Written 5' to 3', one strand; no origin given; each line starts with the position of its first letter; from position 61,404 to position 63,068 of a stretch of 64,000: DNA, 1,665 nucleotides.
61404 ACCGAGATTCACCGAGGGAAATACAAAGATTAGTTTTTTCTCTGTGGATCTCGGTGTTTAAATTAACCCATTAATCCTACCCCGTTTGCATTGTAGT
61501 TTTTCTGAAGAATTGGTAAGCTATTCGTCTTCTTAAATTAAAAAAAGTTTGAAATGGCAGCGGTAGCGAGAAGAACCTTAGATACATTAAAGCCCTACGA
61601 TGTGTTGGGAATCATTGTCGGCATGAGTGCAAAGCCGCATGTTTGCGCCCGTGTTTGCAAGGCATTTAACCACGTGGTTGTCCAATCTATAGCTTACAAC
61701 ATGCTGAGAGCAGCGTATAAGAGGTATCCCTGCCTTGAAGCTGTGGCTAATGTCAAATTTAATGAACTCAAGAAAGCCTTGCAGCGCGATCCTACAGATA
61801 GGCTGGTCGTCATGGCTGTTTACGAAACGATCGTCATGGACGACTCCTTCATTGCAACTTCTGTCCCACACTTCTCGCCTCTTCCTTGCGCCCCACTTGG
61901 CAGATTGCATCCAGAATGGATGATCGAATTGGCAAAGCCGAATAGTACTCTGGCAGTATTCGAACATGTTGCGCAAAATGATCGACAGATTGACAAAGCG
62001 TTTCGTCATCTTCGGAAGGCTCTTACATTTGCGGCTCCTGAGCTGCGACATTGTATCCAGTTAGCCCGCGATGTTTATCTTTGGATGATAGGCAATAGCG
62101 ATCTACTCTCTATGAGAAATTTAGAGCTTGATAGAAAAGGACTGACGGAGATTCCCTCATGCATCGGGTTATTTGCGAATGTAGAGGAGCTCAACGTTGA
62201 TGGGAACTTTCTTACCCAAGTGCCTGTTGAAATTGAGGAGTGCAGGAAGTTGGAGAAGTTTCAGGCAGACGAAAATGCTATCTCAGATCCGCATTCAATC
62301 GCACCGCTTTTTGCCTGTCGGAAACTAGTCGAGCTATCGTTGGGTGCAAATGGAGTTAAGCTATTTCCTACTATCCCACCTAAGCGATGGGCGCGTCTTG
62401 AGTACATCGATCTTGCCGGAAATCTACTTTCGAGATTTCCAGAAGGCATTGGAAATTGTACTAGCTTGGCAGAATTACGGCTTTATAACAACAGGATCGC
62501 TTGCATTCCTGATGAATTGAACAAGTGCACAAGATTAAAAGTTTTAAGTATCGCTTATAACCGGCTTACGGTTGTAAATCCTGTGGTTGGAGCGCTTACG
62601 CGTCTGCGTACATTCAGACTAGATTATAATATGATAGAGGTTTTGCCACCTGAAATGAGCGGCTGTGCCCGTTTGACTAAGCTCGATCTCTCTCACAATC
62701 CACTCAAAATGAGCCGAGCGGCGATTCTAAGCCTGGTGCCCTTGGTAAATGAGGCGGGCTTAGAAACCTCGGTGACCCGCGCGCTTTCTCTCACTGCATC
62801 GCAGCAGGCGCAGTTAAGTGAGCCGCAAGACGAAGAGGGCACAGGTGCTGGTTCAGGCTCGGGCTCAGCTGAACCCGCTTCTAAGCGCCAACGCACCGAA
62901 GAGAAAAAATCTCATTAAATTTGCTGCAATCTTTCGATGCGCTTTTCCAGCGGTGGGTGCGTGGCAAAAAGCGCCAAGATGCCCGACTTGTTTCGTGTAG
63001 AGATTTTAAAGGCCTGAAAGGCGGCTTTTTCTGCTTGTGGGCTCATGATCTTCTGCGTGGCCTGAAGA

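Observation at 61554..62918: F-box plus LRR protein with an NLS-like tail, a candidate ubiquitin-ligase-mimicking nucleomodulin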

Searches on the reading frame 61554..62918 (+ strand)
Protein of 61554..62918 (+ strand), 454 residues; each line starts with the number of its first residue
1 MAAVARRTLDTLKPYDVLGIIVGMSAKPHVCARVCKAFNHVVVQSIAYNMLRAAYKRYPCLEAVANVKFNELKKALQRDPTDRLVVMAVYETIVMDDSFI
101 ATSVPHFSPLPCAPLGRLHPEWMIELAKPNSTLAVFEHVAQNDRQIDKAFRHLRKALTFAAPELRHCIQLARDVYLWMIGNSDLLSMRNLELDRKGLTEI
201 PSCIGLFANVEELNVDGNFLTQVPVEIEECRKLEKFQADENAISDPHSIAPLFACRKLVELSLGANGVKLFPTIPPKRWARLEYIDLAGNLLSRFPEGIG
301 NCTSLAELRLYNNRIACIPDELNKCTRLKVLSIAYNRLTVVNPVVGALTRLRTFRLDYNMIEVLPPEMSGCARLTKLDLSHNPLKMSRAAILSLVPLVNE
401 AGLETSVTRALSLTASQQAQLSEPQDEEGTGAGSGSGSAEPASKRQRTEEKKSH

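Call 3: search_protein_families(library=pfam, proteins=[window:61554-62918:+], max_evalue=10)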
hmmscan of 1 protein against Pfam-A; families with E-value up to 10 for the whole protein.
window:61554-62918:+ (454 aa): 8 families
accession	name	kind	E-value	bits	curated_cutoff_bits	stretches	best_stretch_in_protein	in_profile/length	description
PF13855.12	LRR_8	-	1.4e-20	73.3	27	3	327-384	2-61/61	Leucine rich repeat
PF12799.13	LRR_4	-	2.5e-19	69.3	27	4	303-338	1-36/44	Leucine Rich repeats (2 copies)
PF00560.39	LRR_1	-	2.6e-13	47.8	20.6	2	281-302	1-23/23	Leucine Rich Repeat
PF23598.1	LRR_14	-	9.5e-12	44.8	40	3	293-336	104-149/353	Leucine-rich repeat region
PF13516.12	LRR_6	-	0.0096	16.4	23.4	1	374-384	5-15/24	Leucine Rich repeat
PF11467.13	LEDGF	-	0.054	13.6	26.3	1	199-240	21-62/120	Lens epithelium-derived growth factor (LEDGF)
PF14580.12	LRR_9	-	0.075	13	30.5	1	320-384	58-125/175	Leucine-rich repeat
PF25244.1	PML_C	-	0.25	12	27.1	1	65-82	25-42/75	PML, C-terminal domain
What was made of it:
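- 62112..62708 (+): Nine leucine-rich repeats of 23-25 residues, residues 187-385, of the SHOC2/LRRC8/Leptospira LIC type. The last repeat acts as the C-terminal cap. Pfam LRR_8, LRR_4 and LRR_1 (call 3).
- On FBXL-type F-box/LRR proteins: LRR_6 reaches only E 0.0096, below its cut-off (call 3).
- On Leucine-rich repeat proteins (typical 23-24-residue class): LRR_8 1.4e-20 and LRR_4 2.5e-19 (call 3).
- On NEL-type LRR E3 ligases (IpaH, SspH, SlrP): No NEL family appears in Pfam (call 3).
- Checked: LRR families score strongly: LRR_8 1.4e-20 and LRR_4 2.5e-19 (call 3).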

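Call 4: search_protein_families(library=ncbifam, proteins=[window:61554-62918:+], max_evalue=10)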
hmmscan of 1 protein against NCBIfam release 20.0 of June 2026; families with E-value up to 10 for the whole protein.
window:61554-62918:+ (454 aa): 6 families
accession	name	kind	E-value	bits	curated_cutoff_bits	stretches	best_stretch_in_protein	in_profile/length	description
NF047464.1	FibnectbindLIC11051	equivalog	7.6e-21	74.2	1000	2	184-322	533-669/685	LIC_11051 family fibronectin-binding protein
NF041381.1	XopAC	subfamily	2e-18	66.3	450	2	281-383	90-194/451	XopAC/AvrAC family type III secretion system effector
NF041351.1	XopL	equivalog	4.2e-17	62.1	500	2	272-421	64-225/497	type III secretion system leucine-rich repeat domain-containing effector XopL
NF041400.1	XopAE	equivalog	9.8e-14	51.1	600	2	258-382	21-147/478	type III secretion system effector XopAE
NF033189.1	internalin_A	exception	3.1e-08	32.4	1600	1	208-379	206-367/799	class 1 internalin InlA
NF011897.0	PRK15370.1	equivalog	4.8e-07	28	1113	1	188-384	202-379/755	SPI-1 type III secretion system effector E3 ubiquitin transferase SlrP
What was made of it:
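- On NEL-type LRR E3 ligases (IpaH, SspH, SlrP): The SlrP model scores 28 bits against a cut-off of 1113, through the LRRs only (call 4).
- Tried and rejected: The scores are far below the cut-offs and come from the LRRs only (call 4).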

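Call 6: find_homologous_proteins(query=window:61554-62915:+)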
Query window:61554-62915:+ (454 aa): 16 proteins with E <= 0.001 among 8000 candidates.
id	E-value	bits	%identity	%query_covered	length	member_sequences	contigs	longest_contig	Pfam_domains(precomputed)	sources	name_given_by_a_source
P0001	0.0e+0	1021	100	100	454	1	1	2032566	PF23598.2,PF00560.40,PF12799.14,PF13855.13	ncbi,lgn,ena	-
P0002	1.1e-179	616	64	97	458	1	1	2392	PF23598.2,PF00560.40,PF12799.14,PF13855.13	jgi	jgi:hypothetical protein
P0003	9.7e-29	119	33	46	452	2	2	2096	PF23598.2,PF00560.40,PF12799.14,PF13855.13,PF23211.1,PF23952.2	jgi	jgi:leucine-rich repeat protein SHOC2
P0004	2.4e-25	108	32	41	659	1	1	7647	PF23598.2,PF13516.13,PF14580.13,PF00560.40,PF12799.14,PF23286.1,PF13855.13,PF23211.1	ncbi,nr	ncbi:MAG: leucine-rich repeat domain-containing protein [Saprospiraceae bacterium]|nr:leucine-rich r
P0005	3.5e-14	71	28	44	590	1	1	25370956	PF23598.2,PF13516.13,PF00560.40,PF12799.14,PF13855.13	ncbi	ncbi:hypothetical protein C3L33_17449, partial [Rhododendron williamsianum]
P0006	5.1e-11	60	31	22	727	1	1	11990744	PF07714.24,PF23598.2,PF00069.32,PF00560.40,PF08263.18,PF12799.14,PF13855.13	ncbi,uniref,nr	ncbi:KINASE FAMILY WITH LEUCINE-RICH REPEAT DOMAIN-CONTAINING PROTEIN [Salix purpurea]|uniref:KINASE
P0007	1.1e-9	56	27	39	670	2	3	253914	PF24048.2,PF23598.2,PF13516.13,PF14580.13,PF00560.40,PF12799.14,PF25013.1,PF13855.13,PF23211.1,PF23952.2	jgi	-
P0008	1.5e-9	56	26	40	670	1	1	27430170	PF23598.2,PF00560.40,PF08263.18,PF12799.14,PF13855.13,PF23211.1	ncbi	ncbi:hypothetical protein SCA6_000170 [Theobroma cacao]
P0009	3.0e-9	55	22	43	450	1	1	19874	PF23598.2,PF25019.1,PF00560.40,PF12799.14,PF25013.1,PF13855.13,PF23952.2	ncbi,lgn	-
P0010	3.6e-9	54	27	41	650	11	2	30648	PF24048.2,PF23598.2,PF13516.13,PF14580.13,PF25019.1,PF00560.40,PF12895.14,PF12799.14,PF13855.13,PF23211.1,PF23952.2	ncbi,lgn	-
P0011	2.7e-8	51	31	39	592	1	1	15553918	PF07714.24,PF23598.2,PF00069.32,PF24758.2,PF00560.40,PF12799.14,PF13855.13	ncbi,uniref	ncbi:UNVERIFIED_CONTAM: putative LRR receptor-like serine/threonine-protein kinase [Sesamum radiatum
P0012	5.5e-7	47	33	24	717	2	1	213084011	PF23598.2,PF24141.2,PF00560.40,PF12799.14,PF13855.13,PF23211.1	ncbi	ncbi:putative leucine-rich repeat domain superfamily [Helianthus debilis subsp. tardiflorus]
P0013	3.0e-6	45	37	17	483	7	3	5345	PF23598.2,PF13516.13,PF14580.13,PF00560.40,PF12799.14,PF13855.13,PF23211.1,PF23952.2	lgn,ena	-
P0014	1.1e-5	43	29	30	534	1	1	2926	PF14580.13,PF00560.40,PF12799.14,PF13855.13,PF23211.1,PF23952.2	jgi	jgi:internalin A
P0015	3.7e-5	41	22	49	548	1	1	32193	PF23598.2,PF13306.13,PF00560.40,PF12799.14,PF23286.1,PF13855.13,PF23211.1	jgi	jgi:Leucine-rich repeat (LRR) protein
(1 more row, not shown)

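Call 7: search_solved_structures(query=window:61554-62915:+, max_evalue=1)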
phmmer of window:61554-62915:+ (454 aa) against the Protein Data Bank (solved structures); distinct sequences matched with E-value up to 1: 363 (the best 60 are shown).
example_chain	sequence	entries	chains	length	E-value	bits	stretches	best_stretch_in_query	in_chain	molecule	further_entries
9ijj_4X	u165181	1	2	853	2e-45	158.8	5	209-385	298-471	Leucine-rich repeat and death domain-containing protein 1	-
4u08_A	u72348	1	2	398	1.3e-42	149.6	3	209-385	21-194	LIC11098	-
9fqr_Xo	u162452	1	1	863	1.8e-42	149.1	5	184-383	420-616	Leucine rich repeats and death domain containing 1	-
6s6q_A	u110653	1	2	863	5e-42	147.6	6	207-386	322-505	LRR receptor-like serine/threonine-protein kinase GSO1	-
7t7a_A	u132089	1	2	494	1.2e-38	136.5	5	281-384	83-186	Leucine-rich repeat protein SHOC-2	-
7txh_B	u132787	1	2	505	1.3e-38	136.4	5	281-384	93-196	Leucine-rich repeat protein SHOC-2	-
9btm_B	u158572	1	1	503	1.4e-38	136.3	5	281-384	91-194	Leucine-rich repeat protein SHOC-2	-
7tyg_A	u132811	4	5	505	1.5e-38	136.2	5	281-384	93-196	Leucine-rich repeat protein SHOC-2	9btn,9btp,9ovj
7tvg_D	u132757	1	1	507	2e-38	135.7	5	281-384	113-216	Leucine-rich repeat protein SHOC-2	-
9o65_A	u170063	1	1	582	3.1e-38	135.1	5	281-384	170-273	Leucine-rich repeat protein SHOC-2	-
7tvf_A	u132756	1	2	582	4.3e-38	134.7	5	281-384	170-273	Leucine-rich repeat protein SHOC-2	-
7upi_C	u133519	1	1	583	4.4e-38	134.6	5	281-384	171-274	Leucine-rich repeat protein SHOC-2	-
7sd0_A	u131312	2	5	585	4.4e-38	134.6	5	281-384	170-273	Leucine-rich repeat protein SHOC-2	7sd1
4mn8_A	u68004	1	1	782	9.5e-35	123.6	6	279-384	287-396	LRR receptor-like serine/threonine-protein kinase FLS2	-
9u0g_A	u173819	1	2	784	6.7e-34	120.9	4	256-384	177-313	Serine/threonine-protein kinase BRI1-like 2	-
4u06_A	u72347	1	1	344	6e-28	101.3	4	281-386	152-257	LIC10831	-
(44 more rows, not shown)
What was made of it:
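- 62112..62708 (+): Best PDB sequence hits are LRRD1, LIC11098 and SHOC2 (call 7).
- On Leucine-rich repeat proteins (typical 23-24-residue class): SHOC2 and LRRD1 score 1e-38 to 2e-45 (call 7).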

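Call 8: list_cluster_members(proteins=[P0001, P0002])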
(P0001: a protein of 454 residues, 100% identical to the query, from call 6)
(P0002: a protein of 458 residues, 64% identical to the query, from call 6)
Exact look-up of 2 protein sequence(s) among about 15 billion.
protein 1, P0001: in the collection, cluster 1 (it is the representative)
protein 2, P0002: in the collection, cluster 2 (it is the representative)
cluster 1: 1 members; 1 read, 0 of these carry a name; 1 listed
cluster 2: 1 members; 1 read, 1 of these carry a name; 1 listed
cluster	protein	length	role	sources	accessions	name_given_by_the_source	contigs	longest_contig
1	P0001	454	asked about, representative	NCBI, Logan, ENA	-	-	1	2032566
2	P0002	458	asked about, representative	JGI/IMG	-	hypothetical protein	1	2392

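Call 10: find_encoding_contigs(protein=P0001, flank=3000, max_places=3)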
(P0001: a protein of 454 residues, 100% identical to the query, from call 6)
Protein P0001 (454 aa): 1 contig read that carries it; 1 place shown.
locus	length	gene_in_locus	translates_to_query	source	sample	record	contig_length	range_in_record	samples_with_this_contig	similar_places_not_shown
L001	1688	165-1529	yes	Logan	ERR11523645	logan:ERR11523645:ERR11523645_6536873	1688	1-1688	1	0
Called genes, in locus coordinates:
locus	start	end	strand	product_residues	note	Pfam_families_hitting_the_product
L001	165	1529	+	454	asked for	PF23598:LRR_14 (faint), PF00560:LRR_1 (faint), PF12799:LRR_4 (weak), PF13855:LRR_8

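Call 11: find_encoding_contigs(protein=P0002, flank=3000, max_places=3)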
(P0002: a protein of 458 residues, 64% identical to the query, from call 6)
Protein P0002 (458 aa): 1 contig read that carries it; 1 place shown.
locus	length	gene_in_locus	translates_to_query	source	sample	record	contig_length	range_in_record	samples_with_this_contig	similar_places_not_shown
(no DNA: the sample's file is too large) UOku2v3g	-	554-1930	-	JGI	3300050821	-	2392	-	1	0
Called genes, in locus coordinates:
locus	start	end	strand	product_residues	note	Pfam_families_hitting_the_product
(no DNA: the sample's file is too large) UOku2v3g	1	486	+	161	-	?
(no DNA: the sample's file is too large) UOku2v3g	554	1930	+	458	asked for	PF00560:LRR_1 (faint), PF23598:LRR_14, PF13855:LRR_8, PF12799:LRR_4 (weak), PF13855:LRR_8, PF12799:LRR_4 (weak)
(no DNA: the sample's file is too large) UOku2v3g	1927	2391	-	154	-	?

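Call 27: predict_structure(alignment_id=A1)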
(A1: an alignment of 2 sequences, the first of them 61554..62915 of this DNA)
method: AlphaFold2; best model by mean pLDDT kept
length: 454 residues; sequences in the alignment: 2
mean_pLDDT: 52.5   pTM: 0.49
mean pLDDT of the five models: 52.5, 31.9, 30.9, 28.7, 28.1
residues with pLDDT >= 90: 10; 70-90: 133; 50-70: 83; < 50: 228
segments of 3 or more residues with pLDDT < 50: 1-187, 194-196, 421-454
pLDDT, mean of each block of 10 residues (from residue 1): 27 32 32 30 35 35 35 35 28 25 22 24 26 33 34 34 32 36 41 53 52 65 61 74 60 75 66 69 82 75 88 82 88 84 82 87 81 81 81 72 59 58 38 29 30 31
secondary structure, 60 per line:
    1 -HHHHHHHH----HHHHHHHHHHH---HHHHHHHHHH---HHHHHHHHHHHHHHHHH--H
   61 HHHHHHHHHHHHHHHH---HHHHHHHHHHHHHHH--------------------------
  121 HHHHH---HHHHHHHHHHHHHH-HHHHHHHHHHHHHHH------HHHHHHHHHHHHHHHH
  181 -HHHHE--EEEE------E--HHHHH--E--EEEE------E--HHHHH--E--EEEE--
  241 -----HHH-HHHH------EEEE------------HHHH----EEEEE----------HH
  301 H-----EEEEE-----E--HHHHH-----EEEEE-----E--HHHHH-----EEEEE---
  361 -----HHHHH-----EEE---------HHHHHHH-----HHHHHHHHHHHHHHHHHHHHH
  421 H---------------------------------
elements in order: H2-9 H14-24 H28-37 H41-57 H60-76 H80-94 H121-125 H129-142 H144-158 H165-180 H182-185 E189-192 H202-206 E212-215 H225-229 E235-238 H250-253 E260-263 H276-279 E284-288 E307-311 H320-324 E330-334 H343-347 E353-357 H366-370 E376-378 H388-394 H400-421
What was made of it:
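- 62112..62708 (+): The model has nine beta-strands (call 27).
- On FBXL-type F-box/LRR proteins: The repeats are 23-25 residues long (call 27).
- On Leucine-rich repeat proteins (typical 23-24-residue class): The model has nine strands with pLDDT 60-88 (call 27).
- Checked: The AlphaFold model shows nine beta-strands spaced 23-25 residues apart between residues 189 and 378 (call 27).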

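Call 33: find_related_loci(query=A1, collection=genome_contigs, flank=10000)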
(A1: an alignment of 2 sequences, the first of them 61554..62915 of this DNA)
Query A1 (454 aa) in genome_contigs; peptide patterns used: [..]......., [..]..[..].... (x = any residue, [..] = any of these).
258 stretches matched a pattern, but none encodes a relative of the query by tblastn (E <= 1e-3).
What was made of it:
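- Tried and rejected: Genome-collection scan for orthologues with the full-length alignment: no relative found (call 33).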

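Call 53: find_related_loci(query=A1, collection=metagenome_contigs, flank=5000)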
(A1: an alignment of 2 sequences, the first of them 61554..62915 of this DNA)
Query A1 (454 aa) in metagenome_contigs; peptide patterns used: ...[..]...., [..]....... (x = any residue, [..] = any of these).
144 stretches matched a pattern, but none encodes a relative of the query by tblastn (E <= 1e-3).

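Call 65: fold_search(model_id=the predicted structure, library=pdb)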
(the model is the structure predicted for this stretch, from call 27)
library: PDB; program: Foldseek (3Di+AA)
matches with E <= 10: 991; with E <= 0.001: 575
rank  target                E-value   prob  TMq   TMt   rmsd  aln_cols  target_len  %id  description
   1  6g9l_A                6.3e-11  1.00  0.39  0.26   8.3       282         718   19  Structure of homomeric mLRRC8A volume-regulated anion channel at 5.01 A resolution (released 2018-05-16)
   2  7xzh_A                1.1e-10  1.00  0.39  0.25   7.9       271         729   18  Cryo-EM structure of human LRRC8A (released 2023-06-07)
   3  4u06                  6.3e-10  1.00  0.43  0.55   3.1       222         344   27  Structure of Leptospira interrogans LRR protein LIC10831 (released 2015-06-03)
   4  6fnw                  7.4e-10  1.00  0.40  0.44   7.2       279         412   19  Structure of a volume-regulated anion channel of the LRRC8 family (released 2018-05-16)
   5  7xzh_B                1.7e-09  1.00  0.38  0.25   8.2       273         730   23  Cryo-EM structure of human LRRC8A (released 2023-06-07)
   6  9o65_A                1.9e-09  1.00  0.37  0.36   5.2       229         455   23  Cryo-EM structure of SHOC2-KRAS-PP1CA (SKP) complex (released 2026-01-21)
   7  4u08_A                4.7e-09  1.00  0.32  0.36   6.9       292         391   20  Structure of Leptospira interrogans LRR protein LIC11098 (released 2015-06-03)
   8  8ben_D                5.7e-09  1.00  0.41  0.46   4.0       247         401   19  LRR domain Structure of the LRRC8C protein (released 2022-12-14)
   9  4u09_A                6.1e-09  1.00  0.21  0.23   9.5       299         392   20  Structure of Leptospira interrogans LRR protein LIC12759 (released 2015-06-03)
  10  7p5v_B                9.7e-09  1.00  0.40  0.26   9.3       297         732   18  Structure of homomeric LRRC8A Volume-Regulated Anion Channel in complex with synthetic nanobody Sb1 (released 2021-09-15)
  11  7lt8                  1.1e-08  1.00  0.36  0.61   7.1       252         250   22  Crystal structure of Ras suppressor-1 (released 2021-04-28)
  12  8b42_B                1.2e-08  1.00  0.39  0.26   8.1       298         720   19  Structure of heteromeric LRRC8A/C Volume-Regulated Anion Channel. (released 2022-12-14)
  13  7sd1_A                1.3e-08  1.00  0.32  0.30   5.9       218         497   24  Crystal structure of SHOC2 (released 2022-04-20)
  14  4tzh_B                1.6e-08  1.00  0.29  0.64   6.0       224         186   22  Structure of Leptospira interrogans LRR protein LIC12234 (released 2015-06-03)
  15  8ben_B                1.7e-08  1.00  0.39  0.44   5.0       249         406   20  LRR domain Structure of the LRRC8C protein (released 2022-12-14)
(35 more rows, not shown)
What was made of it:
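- On Leucine-rich repeat proteins (typical 23-24-residue class): Foldseek probability is 1.00 (call 65).
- Closest known: Eukaryotic FBXL proteins. Different: Here the repeats are 23 residues long and of SHOC2/LRRC8 type, and they follow a 140-residue helical domain (calls 3, 7, 65).
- Closest known: Xanthomonas XopL, XopAC and XopAE, and Leptospira LIC LRR proteins. Same: These are the best NCBIfam and PDB matches, with the same 23-residue LRR type (calls 4, 7, 65).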

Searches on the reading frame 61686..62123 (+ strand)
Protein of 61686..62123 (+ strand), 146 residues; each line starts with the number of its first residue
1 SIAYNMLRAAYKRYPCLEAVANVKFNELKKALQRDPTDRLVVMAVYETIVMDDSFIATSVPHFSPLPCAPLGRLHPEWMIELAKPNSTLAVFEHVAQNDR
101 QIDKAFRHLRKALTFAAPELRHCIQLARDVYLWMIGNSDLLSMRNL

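Call 68: find_homologous_proteins(query=A8, max_evalue=1)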
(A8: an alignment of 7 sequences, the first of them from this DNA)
Query A8 (7 sequences) (146 aa, profile of the alignment): 3 proteins with E <= 1 among 2245 candidates.
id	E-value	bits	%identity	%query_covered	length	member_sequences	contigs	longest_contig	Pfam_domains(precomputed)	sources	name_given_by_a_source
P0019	2.5e-52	195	26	41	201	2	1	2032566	PF23598.2,PF13855.13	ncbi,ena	-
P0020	9.8e-52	193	25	33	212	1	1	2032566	PF23598.2,PF13855.13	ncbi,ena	-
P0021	2.2e-7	49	-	-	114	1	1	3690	-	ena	-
